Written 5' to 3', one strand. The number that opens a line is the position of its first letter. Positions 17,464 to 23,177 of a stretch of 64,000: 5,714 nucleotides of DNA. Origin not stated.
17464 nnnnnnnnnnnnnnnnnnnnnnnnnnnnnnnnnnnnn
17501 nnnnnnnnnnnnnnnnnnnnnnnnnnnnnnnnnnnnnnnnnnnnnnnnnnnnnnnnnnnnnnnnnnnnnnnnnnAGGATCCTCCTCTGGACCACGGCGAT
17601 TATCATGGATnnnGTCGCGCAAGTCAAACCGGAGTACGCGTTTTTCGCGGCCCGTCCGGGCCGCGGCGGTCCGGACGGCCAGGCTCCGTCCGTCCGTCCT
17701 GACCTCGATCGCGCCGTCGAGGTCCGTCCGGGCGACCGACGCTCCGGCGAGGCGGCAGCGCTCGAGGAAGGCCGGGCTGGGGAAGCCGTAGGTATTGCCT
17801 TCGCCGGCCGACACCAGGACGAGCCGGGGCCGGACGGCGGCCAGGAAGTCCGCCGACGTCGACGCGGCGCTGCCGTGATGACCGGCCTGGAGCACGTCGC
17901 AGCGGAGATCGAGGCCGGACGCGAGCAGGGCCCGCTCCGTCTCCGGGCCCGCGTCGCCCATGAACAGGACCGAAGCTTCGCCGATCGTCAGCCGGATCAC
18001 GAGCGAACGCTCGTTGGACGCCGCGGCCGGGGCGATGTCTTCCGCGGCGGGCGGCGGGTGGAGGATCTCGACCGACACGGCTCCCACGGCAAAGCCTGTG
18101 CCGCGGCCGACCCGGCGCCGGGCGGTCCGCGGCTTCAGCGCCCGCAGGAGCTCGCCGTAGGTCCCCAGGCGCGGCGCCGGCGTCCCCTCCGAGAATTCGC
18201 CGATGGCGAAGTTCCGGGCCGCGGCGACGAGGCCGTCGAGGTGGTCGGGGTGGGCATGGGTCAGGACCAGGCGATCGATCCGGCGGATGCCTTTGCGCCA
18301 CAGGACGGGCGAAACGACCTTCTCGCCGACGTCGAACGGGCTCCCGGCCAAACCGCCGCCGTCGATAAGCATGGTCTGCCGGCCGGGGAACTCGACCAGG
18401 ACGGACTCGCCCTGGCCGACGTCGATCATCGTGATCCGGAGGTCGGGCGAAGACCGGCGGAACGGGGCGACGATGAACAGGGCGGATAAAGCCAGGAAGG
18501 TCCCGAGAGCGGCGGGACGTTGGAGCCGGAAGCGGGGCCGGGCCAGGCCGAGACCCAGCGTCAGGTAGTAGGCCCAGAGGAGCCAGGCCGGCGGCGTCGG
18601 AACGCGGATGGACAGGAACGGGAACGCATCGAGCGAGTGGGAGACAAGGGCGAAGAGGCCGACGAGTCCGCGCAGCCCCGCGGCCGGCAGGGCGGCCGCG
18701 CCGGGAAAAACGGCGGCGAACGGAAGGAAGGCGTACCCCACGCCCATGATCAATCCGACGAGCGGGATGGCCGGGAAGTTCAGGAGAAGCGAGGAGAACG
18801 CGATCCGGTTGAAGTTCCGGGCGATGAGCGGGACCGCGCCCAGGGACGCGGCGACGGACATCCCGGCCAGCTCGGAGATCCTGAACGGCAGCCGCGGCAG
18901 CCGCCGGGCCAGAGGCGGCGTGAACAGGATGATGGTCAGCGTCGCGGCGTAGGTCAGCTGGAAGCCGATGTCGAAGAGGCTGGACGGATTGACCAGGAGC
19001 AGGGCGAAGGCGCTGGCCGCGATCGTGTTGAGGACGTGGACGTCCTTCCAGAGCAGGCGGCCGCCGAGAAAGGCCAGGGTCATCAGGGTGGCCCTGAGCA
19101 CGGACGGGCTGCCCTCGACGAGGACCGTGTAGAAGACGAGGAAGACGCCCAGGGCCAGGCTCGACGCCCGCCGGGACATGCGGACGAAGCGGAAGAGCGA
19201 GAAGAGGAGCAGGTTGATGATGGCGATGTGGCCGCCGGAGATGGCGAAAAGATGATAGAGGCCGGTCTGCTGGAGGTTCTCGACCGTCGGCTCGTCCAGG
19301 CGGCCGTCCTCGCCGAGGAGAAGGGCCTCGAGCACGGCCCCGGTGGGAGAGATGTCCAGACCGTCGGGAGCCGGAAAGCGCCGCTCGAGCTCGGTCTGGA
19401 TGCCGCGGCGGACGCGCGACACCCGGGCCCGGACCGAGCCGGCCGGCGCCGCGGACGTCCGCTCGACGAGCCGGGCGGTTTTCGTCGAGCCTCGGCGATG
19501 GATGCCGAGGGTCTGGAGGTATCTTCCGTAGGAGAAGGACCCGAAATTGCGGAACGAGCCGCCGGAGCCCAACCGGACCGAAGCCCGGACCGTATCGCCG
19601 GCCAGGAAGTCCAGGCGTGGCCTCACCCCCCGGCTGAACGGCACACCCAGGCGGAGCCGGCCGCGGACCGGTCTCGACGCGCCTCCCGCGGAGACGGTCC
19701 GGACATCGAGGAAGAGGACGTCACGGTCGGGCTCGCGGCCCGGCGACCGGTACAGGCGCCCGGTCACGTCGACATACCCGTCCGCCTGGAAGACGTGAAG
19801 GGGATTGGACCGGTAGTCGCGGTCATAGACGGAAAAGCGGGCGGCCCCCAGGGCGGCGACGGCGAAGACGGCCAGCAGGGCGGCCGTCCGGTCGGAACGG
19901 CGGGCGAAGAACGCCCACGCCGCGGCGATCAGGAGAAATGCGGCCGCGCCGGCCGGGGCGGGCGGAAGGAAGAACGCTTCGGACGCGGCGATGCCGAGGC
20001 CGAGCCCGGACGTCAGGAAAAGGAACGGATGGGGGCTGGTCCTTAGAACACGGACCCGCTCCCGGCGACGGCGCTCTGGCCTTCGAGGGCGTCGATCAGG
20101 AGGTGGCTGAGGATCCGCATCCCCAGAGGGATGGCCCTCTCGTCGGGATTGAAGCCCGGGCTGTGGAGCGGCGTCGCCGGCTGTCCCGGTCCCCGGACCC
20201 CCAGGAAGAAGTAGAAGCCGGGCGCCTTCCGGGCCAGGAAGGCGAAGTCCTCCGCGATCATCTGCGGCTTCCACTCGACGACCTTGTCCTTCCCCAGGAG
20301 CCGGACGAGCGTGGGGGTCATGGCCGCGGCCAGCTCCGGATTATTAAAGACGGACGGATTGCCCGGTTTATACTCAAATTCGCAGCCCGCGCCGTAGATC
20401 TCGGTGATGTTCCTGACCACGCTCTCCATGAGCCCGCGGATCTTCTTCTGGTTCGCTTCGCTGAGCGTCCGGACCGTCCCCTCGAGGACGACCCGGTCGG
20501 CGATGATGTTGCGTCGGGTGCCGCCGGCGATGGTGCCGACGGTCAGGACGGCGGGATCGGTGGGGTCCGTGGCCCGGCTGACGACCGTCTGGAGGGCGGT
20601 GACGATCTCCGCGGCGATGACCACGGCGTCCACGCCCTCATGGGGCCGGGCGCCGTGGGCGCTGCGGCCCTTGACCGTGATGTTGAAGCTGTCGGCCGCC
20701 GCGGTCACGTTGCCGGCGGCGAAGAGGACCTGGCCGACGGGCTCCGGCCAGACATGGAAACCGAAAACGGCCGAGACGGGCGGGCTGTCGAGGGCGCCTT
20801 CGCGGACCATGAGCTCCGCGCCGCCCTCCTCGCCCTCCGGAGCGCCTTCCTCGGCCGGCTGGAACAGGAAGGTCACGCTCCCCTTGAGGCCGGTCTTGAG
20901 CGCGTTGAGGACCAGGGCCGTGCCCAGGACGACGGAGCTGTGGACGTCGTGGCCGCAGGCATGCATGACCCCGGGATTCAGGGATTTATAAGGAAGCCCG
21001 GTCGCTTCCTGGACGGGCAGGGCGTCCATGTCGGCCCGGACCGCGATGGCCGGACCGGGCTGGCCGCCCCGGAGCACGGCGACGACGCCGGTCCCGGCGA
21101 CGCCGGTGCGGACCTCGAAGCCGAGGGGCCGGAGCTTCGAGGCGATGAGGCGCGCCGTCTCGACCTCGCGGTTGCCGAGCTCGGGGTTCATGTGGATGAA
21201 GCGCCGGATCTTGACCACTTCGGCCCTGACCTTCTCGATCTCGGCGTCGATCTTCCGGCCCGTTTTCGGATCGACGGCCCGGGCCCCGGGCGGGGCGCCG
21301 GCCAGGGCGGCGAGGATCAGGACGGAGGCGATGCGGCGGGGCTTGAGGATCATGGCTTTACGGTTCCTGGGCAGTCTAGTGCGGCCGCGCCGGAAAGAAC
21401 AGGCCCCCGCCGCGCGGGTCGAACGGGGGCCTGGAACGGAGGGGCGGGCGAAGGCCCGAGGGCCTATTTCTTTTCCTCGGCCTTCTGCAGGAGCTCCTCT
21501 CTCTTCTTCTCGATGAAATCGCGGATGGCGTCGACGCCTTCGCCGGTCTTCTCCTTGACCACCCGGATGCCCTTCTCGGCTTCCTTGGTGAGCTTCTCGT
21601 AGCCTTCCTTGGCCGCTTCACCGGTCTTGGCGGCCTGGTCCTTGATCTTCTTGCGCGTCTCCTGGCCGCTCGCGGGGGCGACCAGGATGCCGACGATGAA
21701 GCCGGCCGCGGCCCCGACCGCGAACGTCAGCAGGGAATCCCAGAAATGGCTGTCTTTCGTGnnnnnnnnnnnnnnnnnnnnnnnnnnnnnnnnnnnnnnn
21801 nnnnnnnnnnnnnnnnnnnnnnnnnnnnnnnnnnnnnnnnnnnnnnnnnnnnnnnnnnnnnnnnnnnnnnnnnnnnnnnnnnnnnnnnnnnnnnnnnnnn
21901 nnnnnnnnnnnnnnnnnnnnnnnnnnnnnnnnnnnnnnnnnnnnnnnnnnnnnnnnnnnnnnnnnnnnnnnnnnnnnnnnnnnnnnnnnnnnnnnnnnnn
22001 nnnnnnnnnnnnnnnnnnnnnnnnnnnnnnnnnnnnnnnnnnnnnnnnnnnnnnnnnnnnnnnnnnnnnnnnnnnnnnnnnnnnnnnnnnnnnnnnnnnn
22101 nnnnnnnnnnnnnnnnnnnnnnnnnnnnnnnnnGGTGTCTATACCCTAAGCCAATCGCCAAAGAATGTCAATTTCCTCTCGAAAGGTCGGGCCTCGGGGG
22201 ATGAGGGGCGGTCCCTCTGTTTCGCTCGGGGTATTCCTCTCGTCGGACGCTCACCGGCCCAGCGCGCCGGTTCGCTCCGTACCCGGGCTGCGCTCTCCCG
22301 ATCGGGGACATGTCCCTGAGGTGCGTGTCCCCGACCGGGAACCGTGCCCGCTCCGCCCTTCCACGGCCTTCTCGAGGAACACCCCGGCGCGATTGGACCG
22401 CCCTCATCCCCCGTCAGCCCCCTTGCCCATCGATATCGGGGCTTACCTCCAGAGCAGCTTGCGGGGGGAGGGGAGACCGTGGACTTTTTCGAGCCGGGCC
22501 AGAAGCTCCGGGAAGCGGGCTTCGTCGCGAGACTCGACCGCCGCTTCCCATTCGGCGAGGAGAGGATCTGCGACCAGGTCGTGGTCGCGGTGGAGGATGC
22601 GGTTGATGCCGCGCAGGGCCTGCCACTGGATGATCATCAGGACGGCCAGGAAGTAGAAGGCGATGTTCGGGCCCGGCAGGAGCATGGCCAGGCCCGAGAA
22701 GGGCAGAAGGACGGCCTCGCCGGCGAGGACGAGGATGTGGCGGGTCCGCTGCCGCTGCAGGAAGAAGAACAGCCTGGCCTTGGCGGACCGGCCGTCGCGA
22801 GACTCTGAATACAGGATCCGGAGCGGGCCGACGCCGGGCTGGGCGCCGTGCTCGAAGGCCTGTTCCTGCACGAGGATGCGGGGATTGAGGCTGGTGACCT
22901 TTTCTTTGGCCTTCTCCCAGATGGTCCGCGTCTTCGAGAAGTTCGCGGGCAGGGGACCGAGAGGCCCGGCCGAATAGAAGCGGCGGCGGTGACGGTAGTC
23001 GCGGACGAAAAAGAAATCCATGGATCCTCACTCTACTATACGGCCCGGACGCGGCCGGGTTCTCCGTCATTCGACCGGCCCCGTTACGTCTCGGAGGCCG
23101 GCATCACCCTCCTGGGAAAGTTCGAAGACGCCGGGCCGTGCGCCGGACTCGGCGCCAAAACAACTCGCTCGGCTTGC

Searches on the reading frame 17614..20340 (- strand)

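Call 69: search_protein_families(library=pfam, proteins=[window:17614-20340:-], max_evalue=0.00001)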
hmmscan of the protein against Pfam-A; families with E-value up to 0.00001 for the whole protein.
window:17614-20340:- (909 aa): 4 families
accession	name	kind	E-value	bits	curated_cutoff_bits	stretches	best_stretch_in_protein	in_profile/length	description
PF03772.21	Competence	-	2.6e-56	191.4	23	1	340-602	1-267/270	Competence protein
PF13567.11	DUF4131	-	8.8e-24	84.5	31.6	1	128-291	5-164/165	Domain of unknown function (DUF4131)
PF00753.33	Lactamase_B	-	1.2e-15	58.5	22.7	1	640-844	2-193/196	Metallo-beta-lactamase superfamily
PF12706.13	Lactamase_B_2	-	6.3e-07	29.6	27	1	677-806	20-153/200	Beta-lactamase superfamily domain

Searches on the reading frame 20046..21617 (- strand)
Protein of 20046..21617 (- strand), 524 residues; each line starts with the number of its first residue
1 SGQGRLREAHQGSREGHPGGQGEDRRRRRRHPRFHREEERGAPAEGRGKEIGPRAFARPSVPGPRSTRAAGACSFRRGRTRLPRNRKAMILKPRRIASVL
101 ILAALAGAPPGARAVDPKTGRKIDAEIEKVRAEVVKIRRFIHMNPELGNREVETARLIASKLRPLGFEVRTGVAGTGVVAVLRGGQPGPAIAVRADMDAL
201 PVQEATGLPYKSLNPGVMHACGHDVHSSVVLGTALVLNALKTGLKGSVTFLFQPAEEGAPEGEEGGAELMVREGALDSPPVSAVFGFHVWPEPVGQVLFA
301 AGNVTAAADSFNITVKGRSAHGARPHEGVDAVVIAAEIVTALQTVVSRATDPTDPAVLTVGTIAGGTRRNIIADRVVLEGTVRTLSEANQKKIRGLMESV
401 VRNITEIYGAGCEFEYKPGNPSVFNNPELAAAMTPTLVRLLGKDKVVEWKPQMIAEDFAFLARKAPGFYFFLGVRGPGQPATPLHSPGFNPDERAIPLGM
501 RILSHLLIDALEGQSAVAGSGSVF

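Call 69: search_protein_families(library=pfam, proteins=[window:20046-21617:-], max_evalue=0.00001)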
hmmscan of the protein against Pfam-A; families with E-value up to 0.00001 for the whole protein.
window:20046-21617:- (524 aa): 2 families
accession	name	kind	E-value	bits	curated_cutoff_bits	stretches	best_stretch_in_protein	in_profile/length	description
PF01546.33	Peptidase_M20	-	1.7e-39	136.3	24.6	1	192-507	1-204/206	Peptidase family M20/M25/M40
PF07687.19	M20_dimer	-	1.5e-14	54.3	21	1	310-405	8-103/107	Peptidase dimerisation domain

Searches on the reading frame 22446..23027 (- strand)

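Call 69: search_protein_families(library=pfam, proteins=[window:22446-23027:-], max_evalue=0.00001)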
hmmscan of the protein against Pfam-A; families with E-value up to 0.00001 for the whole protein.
window:22446-23027:- (194 aa): 1 family
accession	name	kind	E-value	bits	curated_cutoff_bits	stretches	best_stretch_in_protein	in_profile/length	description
PF10173.14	Mit_KHE1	-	4e-06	27.6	22.5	1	57-144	95-184/188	Mitochondrial K+-H+ exchange-related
